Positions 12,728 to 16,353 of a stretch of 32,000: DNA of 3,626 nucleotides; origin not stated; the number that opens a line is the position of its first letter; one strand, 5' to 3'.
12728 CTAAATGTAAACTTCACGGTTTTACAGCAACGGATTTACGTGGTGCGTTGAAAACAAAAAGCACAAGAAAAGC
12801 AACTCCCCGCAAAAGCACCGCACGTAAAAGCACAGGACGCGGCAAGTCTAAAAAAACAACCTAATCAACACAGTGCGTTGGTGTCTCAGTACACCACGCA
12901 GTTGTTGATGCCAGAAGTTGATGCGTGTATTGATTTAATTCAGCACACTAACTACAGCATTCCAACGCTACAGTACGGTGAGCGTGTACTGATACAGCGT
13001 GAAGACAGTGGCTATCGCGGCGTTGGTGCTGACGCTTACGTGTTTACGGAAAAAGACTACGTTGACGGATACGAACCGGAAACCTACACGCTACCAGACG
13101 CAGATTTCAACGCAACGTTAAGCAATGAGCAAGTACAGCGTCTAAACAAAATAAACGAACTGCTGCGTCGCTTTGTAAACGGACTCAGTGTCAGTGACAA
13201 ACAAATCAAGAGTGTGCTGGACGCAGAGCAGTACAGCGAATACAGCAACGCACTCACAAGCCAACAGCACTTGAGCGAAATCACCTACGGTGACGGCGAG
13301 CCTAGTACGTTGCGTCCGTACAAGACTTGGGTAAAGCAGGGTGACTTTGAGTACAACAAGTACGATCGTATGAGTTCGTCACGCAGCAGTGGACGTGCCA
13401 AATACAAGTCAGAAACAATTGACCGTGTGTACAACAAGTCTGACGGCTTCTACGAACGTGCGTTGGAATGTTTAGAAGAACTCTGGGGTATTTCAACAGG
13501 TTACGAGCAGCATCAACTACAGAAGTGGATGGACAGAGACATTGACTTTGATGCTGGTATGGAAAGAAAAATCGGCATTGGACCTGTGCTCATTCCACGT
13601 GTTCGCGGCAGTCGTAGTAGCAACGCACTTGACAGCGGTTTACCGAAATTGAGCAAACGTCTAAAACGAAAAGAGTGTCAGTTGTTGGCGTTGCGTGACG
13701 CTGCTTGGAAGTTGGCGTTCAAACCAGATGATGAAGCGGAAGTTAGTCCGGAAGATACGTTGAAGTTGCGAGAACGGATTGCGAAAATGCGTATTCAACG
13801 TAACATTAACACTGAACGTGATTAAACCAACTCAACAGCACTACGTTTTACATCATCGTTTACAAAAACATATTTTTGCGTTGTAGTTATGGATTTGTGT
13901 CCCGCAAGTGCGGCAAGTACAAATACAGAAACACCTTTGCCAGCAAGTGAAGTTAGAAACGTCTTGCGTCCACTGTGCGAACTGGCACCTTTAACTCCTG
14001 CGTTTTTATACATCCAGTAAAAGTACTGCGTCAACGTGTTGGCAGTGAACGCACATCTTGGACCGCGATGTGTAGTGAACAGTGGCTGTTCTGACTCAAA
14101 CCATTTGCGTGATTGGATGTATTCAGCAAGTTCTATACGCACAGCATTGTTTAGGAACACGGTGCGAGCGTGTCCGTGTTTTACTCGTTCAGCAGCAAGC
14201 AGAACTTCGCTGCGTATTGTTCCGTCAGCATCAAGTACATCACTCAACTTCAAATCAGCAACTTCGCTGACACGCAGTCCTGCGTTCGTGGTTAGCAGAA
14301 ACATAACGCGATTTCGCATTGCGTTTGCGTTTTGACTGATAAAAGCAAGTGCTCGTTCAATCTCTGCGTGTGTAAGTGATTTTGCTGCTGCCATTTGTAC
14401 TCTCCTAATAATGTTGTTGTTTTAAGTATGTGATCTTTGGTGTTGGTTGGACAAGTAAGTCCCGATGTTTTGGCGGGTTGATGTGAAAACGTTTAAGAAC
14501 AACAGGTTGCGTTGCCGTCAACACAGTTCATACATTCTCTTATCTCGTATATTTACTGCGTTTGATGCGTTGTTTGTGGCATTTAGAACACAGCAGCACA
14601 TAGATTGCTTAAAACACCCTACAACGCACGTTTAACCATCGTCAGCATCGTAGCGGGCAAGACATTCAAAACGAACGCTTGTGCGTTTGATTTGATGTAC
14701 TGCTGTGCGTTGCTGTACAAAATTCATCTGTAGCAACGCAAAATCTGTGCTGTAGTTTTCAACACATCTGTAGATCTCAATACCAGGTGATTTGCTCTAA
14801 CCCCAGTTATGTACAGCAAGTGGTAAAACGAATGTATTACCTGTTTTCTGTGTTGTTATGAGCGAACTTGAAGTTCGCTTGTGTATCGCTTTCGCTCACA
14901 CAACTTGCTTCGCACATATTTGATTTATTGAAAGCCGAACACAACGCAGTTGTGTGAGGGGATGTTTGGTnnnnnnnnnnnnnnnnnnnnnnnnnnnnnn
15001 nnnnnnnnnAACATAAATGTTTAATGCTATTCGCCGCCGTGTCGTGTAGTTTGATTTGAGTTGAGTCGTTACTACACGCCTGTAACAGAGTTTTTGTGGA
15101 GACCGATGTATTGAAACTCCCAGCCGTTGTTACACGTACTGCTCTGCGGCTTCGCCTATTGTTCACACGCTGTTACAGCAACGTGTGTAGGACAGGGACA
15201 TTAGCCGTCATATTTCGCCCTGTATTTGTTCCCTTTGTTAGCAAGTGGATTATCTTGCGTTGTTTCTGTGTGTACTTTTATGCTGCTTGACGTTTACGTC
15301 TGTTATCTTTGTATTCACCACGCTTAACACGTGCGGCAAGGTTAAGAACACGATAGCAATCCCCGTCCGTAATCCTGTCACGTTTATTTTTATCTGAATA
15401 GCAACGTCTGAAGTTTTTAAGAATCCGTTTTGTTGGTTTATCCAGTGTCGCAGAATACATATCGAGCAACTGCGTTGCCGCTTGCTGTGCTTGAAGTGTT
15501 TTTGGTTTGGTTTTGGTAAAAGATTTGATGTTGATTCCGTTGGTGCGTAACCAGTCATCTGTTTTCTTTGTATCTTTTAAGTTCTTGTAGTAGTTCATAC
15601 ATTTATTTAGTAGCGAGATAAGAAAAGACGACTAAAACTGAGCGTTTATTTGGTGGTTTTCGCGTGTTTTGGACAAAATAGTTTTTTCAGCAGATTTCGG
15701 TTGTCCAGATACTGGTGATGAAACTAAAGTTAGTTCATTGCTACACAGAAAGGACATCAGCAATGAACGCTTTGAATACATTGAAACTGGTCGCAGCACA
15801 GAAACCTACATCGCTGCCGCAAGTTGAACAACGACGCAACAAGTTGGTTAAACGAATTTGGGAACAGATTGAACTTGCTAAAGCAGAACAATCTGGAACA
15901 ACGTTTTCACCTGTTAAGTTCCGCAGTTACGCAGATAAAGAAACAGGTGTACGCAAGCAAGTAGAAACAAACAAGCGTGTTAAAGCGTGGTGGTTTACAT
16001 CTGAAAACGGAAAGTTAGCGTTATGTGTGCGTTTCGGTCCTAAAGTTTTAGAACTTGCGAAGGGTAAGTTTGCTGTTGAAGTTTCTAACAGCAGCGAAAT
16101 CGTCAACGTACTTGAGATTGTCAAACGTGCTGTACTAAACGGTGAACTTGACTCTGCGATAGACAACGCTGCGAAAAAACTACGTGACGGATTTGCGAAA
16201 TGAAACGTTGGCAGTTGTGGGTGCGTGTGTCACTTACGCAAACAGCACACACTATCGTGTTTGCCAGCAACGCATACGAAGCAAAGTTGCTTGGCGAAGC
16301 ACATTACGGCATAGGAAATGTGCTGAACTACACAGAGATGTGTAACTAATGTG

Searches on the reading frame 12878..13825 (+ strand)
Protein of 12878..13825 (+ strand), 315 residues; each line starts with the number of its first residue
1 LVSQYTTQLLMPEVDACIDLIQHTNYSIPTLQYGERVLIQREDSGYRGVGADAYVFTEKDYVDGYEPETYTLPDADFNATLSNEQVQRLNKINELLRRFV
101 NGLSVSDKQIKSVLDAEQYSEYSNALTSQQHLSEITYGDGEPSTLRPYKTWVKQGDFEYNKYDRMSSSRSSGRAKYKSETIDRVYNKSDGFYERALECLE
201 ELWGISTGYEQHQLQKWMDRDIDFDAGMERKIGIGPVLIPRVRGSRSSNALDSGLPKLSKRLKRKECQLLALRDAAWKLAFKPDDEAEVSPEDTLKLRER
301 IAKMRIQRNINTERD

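Call 7: search_protein_families(library=pfam, proteins=[window:12878-13825:+], max_evalue=0.01)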
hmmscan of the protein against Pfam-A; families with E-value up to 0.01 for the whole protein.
window:12878-13825:+ (315 aa): 0 families

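Call 8: search_protein_families(library=phrogs, proteins=[window:12878-13825:+], max_evalue=0.01)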
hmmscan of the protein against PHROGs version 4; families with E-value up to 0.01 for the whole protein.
window:12878-13825:+ (315 aa): 1 family
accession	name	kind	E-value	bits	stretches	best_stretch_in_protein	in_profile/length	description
phrog_22122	-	unknown function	0.0013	20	1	62-111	28-78/91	-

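Call 12: find_homologous_proteins(query=window:12878-13825:+)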
Query window:12878-13825:+ (315 aa): 223 proteins with E <= 0.001 among 1243 candidates; the best 120 are listed.
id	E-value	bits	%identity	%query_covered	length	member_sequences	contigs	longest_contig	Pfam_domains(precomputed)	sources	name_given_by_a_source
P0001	1.2e-199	680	99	97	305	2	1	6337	-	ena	-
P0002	6.9e-178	608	86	100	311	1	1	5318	-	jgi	jgi:hypothetical protein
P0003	1.2e-177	608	86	100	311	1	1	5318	-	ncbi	-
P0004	2.6e-175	600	85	100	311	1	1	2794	-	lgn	-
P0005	1.9e-173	594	85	100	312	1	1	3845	-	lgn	-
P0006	9.4e-173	592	85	100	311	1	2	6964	-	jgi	-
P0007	1.2e-170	585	87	97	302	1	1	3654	-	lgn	-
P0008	1.9e-170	584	84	100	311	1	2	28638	-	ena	-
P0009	8.2e-170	582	83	100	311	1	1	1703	-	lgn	-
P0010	1.5e-168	578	82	100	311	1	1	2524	-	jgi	-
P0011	2.7e-168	577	82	100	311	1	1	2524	-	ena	-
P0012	6.0e-168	576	82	100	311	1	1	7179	-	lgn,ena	-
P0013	1.6e-167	574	82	100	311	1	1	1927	-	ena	-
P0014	8.1e-167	572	83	100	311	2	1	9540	-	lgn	-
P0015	3.8e-166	570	81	100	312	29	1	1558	-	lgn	-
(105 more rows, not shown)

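Call 15: find_encoding_contigs(protein=P0001, flank=10000)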
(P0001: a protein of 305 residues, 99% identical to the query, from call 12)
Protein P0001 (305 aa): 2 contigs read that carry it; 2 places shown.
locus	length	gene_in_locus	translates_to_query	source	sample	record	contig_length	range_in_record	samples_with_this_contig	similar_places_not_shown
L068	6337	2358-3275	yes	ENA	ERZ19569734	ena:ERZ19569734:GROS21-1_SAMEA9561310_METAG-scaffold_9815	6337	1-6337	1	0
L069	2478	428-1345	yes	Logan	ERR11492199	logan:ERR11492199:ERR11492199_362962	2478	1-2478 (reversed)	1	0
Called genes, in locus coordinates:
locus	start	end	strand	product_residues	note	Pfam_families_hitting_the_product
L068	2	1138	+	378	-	?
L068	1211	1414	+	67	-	-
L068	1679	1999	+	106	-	-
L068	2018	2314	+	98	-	-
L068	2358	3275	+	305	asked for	-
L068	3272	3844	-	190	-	PF00589:Phage_integrase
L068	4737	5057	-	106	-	-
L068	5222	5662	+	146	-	PF20346:DUF6641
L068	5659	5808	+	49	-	-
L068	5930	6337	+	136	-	?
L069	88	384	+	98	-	-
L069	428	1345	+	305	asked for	-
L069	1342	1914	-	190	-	PF00589:Phage_integrase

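Call 18: find_related_loci(query=window:12878-13825:+, collection=metagenome_contigs, flank=7000)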
Query window:12878-13825:+ (315 aa) in metagenome_contigs; peptide patterns used: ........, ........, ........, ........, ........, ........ (x = any residue, [..] = any of these).
56 stretches matched a pattern; 7 encode a relative of the query (tblastn E <= 1e-3); 7 distinct loci.
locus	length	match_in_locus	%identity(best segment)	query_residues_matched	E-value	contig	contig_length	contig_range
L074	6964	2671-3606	84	1-315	2e-176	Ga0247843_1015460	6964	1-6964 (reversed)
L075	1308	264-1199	82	1-315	0e+0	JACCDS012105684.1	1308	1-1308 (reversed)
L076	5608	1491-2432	77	1-315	2e-168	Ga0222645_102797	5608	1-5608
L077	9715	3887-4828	79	1-315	3e-165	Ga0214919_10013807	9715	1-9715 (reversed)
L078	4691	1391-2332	77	1-315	6e-164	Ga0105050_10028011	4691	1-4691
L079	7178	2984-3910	65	2-310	8e-132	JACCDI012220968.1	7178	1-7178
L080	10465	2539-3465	65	2-310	8e-132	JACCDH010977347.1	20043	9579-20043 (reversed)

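Call 19: find_related_loci(query=window:12878-13825:+, collection=viral_contigs, flank=7000)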
Query window:12878-13825:+ (315 aa) in viral_contigs; peptide patterns used: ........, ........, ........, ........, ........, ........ (x = any residue, [..] = any of these).
1 stretches matched a pattern, but none encodes a relative of the query by tblastn (E <= 1e-3).

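Call 34: predict_structure(alignment_id=A1)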
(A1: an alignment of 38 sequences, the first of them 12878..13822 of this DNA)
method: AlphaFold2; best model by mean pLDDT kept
length: 315 residues; sequences in the alignment: 38
mean_pLDDT: 80.0   pTM: 0.63
mean pLDDT of the five models: 80.0, 79.2, 76.4, 74.3, 73.8
residues with pLDDT >= 90: 101; 70-90: 140; 50-70: 54; < 50: 20
segments of 3 or more residues with pLDDT < 50: 43-54, 311-315
pLDDT, mean of each block of 10 residues (from residue 1): 86 89 72 55 46 52 69 84 90 93 89 90 83 63 87 94 92 89 94 95 90 85 86 89 79 75 90 92 65 72 63 40
secondary structure, 60 per line:
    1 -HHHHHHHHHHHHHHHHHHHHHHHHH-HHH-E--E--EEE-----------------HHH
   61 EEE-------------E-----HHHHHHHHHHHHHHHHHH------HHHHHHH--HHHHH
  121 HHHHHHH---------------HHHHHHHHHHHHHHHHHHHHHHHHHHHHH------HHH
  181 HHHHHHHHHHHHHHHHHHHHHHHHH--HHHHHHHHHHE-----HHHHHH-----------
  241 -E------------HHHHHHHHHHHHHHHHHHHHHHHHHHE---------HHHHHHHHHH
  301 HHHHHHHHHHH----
elements in order: H2-26 E38-40 E61-63 H83-100 H107-113 H116-127 H143-171 H178-205 H208-217 H224-229 H255-280 H291-311

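Call 38: fold_search(model_id=the predicted structure, library=pdb)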
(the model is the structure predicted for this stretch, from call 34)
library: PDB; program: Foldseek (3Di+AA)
matches with E <= 10: 36; with E <= 0.001: 0
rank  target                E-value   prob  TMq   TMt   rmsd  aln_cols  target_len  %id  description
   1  4phq_B                2.6e+00  0.02  0.13  0.13  29.9       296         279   12  ClyA CC6/264 ox (6-303) (released 2014-09-24)
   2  2nrj                  2.6e+00  0.02  0.11  0.10  29.3       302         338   11  Crystal Structure of Hemolysin binding component from Bacillus cereus (released 2006-11-14)
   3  6tja_A                3.0e+00  0.09  0.17  0.16  22.9       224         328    9  Crystal structure of the SVS_A2 protein (W79F,G83L mutant) from ancestral sequence reconstruction at 2.27 A resolution (released 2020-12-09)
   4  6tbd_A                3.2e+00  0.09  0.17  0.16  22.1       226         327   10  Crystal structure of the SVS_A2 protein from ancestral sequence reconstruction at 2.30 A resolution (released 2020-10-28)
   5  6quz_A                3.3e+00  0.05  0.16  0.10  24.4       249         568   11  Structure of ATPgS-bound outward-facing TM287/288 in complex with sybody Sb_TM35 (released 2019-05-29)
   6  6qv1_A                3.7e+00  0.03  0.14  0.09  25.4       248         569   14  Structure of ATPgS-bound outward-facing TM287/288 in complex with nanobody Nb_TM1 (released 2019-05-29)
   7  7w5j_A                4.3e+00  0.03  0.14  0.13  24.1       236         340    7  The structure of trichobrasilenol synthase TaTC6 in complex with FPP-2 (released 2022-06-01)
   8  6quz_C                4.3e+00  0.03  0.13  0.09  26.5       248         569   13  Structure of ATPgS-bound outward-facing TM287/288 in complex with sybody Sb_TM35 (released 2019-05-29)
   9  9uxh_F                4.5e+00  0.02  0.11  0.06  24.4       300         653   14  type II Lamassu, LmuACB with DNA (released 2026-03-25)
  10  5vl4                  4.7e+00  0.16  0.16  0.33  20.3       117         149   13  Accidental minimum contact crystal lattice formed by a redesigned protein oligomer (released 2018-05-23)
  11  4wnl_A                4.7e+00  0.05  0.17  0.23  20.0       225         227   15  The X-ray structure of a RNA-binding protein complex (released 2014-12-24)
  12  7ze5_C                4.7e+00  0.04  0.17  0.10  26.9       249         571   13  Occ(apo/return) conformation of CydDC mutant (E500Q.C) in ATP(CydC)/AMP-PNP(CydD) bound state (Dataset-23) (released 2023-04-19)
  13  5i1u_A                5.0e+00  0.08  0.17  0.18  18.9       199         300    8  Crystal structure of germacradien-4-ol synthase from Streptomyces citricolor (released 2016-03-30)
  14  5och_B                5.0e+00  0.06  0.16  0.10  21.6       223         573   11  The crystal structure of human ABCB8 in an outward-facing state (released 2018-07-25)
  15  9csi                  5.2e+00  0.02  0.15  0.09  26.3       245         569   11  A. baumannii MsbA Bound to Cerastecin Compound 5 (released 2024-09-04)
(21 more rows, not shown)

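Call 39: fold_search(model_id=the predicted structure, library=viral)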
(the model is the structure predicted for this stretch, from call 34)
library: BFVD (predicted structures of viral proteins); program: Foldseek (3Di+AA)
matches with E <= 10: 38; with E <= 0.001: 0
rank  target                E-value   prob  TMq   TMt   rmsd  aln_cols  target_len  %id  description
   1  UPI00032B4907         5.8e-01  0.08  0.16  0.14  26.1       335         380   11  (no name look-up for this kind of identifier)
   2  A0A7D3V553            2.4e+00  0.02  0.09  0.05  27.8       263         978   14  Uncharacterized protein [Fadolivirus FV1/VV64]
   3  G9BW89                3.2e+00  0.03  0.12  0.13  28.5       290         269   10  (no name in the UniProt tables at hand)
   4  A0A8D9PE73            3.2e+00  0.01  0.09  0.03  25.8       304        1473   13  Transcription factor [Adintovirus sp.]
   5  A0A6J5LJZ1            3.6e+00  0.15  0.16  0.35  16.6       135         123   15  Uncharacterized protein [uncultured Caudovirales phage]
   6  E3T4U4                3.6e+00  0.05  0.15  0.12  25.7       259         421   12  Uncharacterized protein [Cafeteria roenbergensis virus (strain BV-PW1)]
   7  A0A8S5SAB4            3.8e+00  0.12  0.18  0.35  14.9       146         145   14  Uncharacterized protein [Siphoviridae sp. ct0D87]
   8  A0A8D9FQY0            3.8e+00  0.03  0.12  0.16  15.0       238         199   10  Uncharacterized protein [uncultured marine phage]
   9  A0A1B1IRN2            4.4e+00  0.02  0.14  0.07  25.6       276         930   12  (no name in the UniProt tables at hand)
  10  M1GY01                4.6e+00  0.02  0.11  0.11  33.3       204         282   14  Replicase polyprotein 1a (Fragment) [Paramecium bursaria Chlorella virus CVA-1]
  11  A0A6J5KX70            4.8e+00  0.09  0.15  0.29  10.9       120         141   15  Uncharacterized protein [uncultured Caudovirales phage]
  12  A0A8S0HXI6            5.1e+00  0.05  0.18  0.22  15.1       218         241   14  (no name in the UniProt tables at hand)
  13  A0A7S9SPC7            5.6e+00  0.06  0.14  0.25  18.9       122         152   10  (no name in the UniProt tables at hand)
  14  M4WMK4                5.6e+00  0.02  0.09  0.06  32.4       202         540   11  Putative nonstructural polyprotein (Fragment) [Norovirus Hu/GII.3/NIHIC5.2/2011/USA]
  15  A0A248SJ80            5.9e+00  0.02  0.09  0.11  19.5       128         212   11  (no name in the UniProt tables at hand)
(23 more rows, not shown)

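Call 40: search_protein_families(library=ncbifam, proteins=[window:12878-13825:+], max_evalue=0.01)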
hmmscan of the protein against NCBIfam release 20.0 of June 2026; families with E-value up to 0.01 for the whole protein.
window:12878-13825:+ (315 aa): 0 families

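Call 41: search_protein_families(library=padloc, proteins=[window:12878-13825:+], max_evalue=0.01)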
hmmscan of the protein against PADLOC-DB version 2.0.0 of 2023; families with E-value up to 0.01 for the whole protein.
window:12878-13825:+ (315 aa): 0 families

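Call 61: search_dna_similar(query=window:12878-13825:+, collection=plasmids, mode=protein, max_evalue=0.001, max_rows=10)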
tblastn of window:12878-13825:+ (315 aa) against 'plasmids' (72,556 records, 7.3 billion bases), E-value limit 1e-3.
No match.

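Call 62: search_dna_similar(query=window:12878-13825:+, collection=phages, mode=protein, max_evalue=0.001, max_rows=10)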
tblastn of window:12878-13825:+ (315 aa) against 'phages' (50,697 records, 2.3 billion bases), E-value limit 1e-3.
No match.

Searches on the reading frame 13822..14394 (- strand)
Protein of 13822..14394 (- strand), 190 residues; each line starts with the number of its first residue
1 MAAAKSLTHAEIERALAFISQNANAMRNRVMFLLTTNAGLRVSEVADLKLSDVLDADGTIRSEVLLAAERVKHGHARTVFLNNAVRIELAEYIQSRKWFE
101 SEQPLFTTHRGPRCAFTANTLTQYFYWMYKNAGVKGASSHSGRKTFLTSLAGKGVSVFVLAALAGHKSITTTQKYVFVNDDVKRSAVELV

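Call 7: search_protein_families(library=pfam, proteins=[window:13822-14394:-], max_evalue=0.01)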
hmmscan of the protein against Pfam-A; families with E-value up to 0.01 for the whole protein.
window:13822-14394:- (190 aa): 1 family
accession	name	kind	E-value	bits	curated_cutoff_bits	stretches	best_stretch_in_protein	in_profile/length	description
PF00589.27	Phage_integrase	-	5.7e-28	98.3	27.1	1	6-179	2-169/172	Phage integrase family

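Call 8: search_protein_families(library=phrogs, proteins=[window:13822-14394:-], max_evalue=0.01)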
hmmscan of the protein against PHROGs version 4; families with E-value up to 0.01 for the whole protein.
window:13822-14394:- (190 aa): 6 families
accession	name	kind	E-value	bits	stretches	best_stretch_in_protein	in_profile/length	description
phrog_216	-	integration and excision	9.1e-37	127.8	1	3-189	52-235/301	integrase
phrog_1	-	integration and excision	7.7e-25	89.2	1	6-188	270-445/611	integrase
phrog_7269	-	integration and excision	2.3e-05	25.2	1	134-187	26-78/89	integrase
phrog_7685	-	integration and excision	0.0014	19.3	1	129-188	171-233/240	integrase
phrog_24633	-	unknown function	0.0023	18.1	1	22-178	88-259/367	-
phrog_23271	-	unknown function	0.0034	18.3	1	140-182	12-54/67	-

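Call 40: search_protein_families(library=ncbifam, proteins=[window:13822-14394:-], max_evalue=0.01)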
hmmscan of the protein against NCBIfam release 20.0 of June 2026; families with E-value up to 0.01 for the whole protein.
window:13822-14394:- (190 aa): 13 families
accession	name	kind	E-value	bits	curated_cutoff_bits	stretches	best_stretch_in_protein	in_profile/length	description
NF040815.2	recomb_XerA_Arch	equivalog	1.9e-25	89.9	220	1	4-181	94-257/263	site-specific tyrosine recombinase/integron integrase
TIGR02224.1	recomb_XerC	equivalog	5.8e-18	65.3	335.15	1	6-180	106-279/295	tyrosine recombinase XerC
TIGR02225.1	recomb_XerD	equivalog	3e-17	62.9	329.6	1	5-180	102-276/290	site-specific tyrosine recombinase XerD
NF001399.0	PRK00283.1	subfamily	3.5e-16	59.3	279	1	5-182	112-287/300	tyrosine recombinase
NF003462.0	PRK05084.1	equivalog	1.4e-12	47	267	1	21-188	190-354/360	tyrosine recombinase XerS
NF002331.0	PRK01287.1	subfamily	1.1e-11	44.3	371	1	5-178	140-312/365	site-specific tyrosine recombinase XerC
NF007370.0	PRK09870.1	subfamily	3.1e-08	33.5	221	1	6-179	12-180/200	tyrosine-type DNA invertase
TIGR02249.1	integrase_gron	subfamily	3.7e-07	29.8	265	1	130-181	251-303/315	integron integrase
NF002685.0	PRK02436.1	equivalog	3.7e-06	26.9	178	1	17-175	103-243/245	site-specific tyrosine recombinase XerD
NF041502.1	integrase_1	equivalog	9e-06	24.7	350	0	21-95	159-236/484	site-specific integrase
NF007371.0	PRK09871.1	subfamily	2.6e-05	23.8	222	1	3-179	3-175/198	tyrosine-type DNA invertase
NF011946.0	PRK15417.1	equivalog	0.00042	19.6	435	0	120-179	256-316/337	integron integrase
NF040693.1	recomb_GmtY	equivalog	0.0014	18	340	0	22-58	214-250/441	gamma-mobile-trio recombinase GmtY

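Call 41: search_protein_families(library=padloc, proteins=[window:13822-14394:-], max_evalue=0.01)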
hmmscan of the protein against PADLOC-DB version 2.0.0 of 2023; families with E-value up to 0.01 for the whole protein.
window:13822-14394:- (190 aa): 0 families

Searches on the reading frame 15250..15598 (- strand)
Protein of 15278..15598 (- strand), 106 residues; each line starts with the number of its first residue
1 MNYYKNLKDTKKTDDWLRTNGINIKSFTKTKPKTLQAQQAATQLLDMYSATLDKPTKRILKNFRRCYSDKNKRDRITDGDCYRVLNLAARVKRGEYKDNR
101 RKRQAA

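Call 7: search_protein_families(library=pfam, proteins=[window:15278-15598:-, window:15250-15558:-], max_evalue=0.01)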
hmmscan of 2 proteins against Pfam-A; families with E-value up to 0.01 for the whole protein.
window:15278-15598:- (106 aa): 0 families

window:15250-15558:- (102 aa): 0 families

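Call 8: search_protein_families(library=phrogs, proteins=[window:15278-15598:-, window:15250-15558:-], max_evalue=0.01)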
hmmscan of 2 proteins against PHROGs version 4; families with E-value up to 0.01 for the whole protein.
window:15278-15598:- (106 aa): 0 families

window:15250-15558:- (102 aa): 0 families

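Call 40: search_protein_families(library=ncbifam, proteins=[window:15278-15598:-], max_evalue=0.01)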
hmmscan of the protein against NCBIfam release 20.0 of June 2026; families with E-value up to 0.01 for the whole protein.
window:15278-15598:- (106 aa): 1 family
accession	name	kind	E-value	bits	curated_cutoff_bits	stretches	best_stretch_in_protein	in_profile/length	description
TIGR01617.1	arsC_related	subfamily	0.0061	16.8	75.05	0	3-39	5-40/117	Spx/MgsR family RNA polymerase-binding regulatory protein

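Call 41: search_protein_families(library=padloc, proteins=[window:15278-15598:-], max_evalue=0.01)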
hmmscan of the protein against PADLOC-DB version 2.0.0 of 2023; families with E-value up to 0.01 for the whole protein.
window:15278-15598:- (106 aa): 0 families

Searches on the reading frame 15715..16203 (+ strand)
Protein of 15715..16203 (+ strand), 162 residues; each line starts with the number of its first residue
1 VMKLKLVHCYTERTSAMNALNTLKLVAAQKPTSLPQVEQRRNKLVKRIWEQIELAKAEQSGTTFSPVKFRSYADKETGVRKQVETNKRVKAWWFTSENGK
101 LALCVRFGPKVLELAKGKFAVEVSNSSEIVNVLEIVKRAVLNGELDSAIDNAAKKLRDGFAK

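Call 7: search_protein_families(library=pfam, proteins=[window:15715-16203:+], max_evalue=0.01)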
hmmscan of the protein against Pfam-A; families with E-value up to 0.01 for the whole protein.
window:15715-16203:+ (162 aa): 1 family
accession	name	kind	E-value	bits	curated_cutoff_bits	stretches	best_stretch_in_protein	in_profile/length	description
PF20346.3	DUF6641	-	2.3e-11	44.3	27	1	24-146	23-140/143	Family of unknown function (DUF6641)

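Call 8: search_protein_families(library=phrogs, proteins=[window:15715-16203:+], max_evalue=0.01)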
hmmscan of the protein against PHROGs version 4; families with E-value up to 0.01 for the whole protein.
window:15715-16203:+ (162 aa): 1 family
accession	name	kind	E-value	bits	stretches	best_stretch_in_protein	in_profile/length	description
phrog_31551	-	unknown function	2.2e-21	77.5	1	15-152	7-145/155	-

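Call 40: search_protein_families(library=ncbifam, proteins=[window:15715-16203:+], max_evalue=0.01)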
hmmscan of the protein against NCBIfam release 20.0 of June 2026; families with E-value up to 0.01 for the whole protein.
window:15715-16203:+ (162 aa): 0 families

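Call 41: search_protein_families(library=padloc, proteins=[window:15715-16203:+], max_evalue=0.01)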
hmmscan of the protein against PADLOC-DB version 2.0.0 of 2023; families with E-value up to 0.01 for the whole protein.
window:15715-16203:+ (162 aa): 0 families

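Call 60: search_dna_similar(query=window:15715-16203:+, collection=phages, mode=protein, max_evalue=0.001, max_rows=10)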
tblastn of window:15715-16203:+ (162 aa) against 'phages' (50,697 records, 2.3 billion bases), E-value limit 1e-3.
No match.
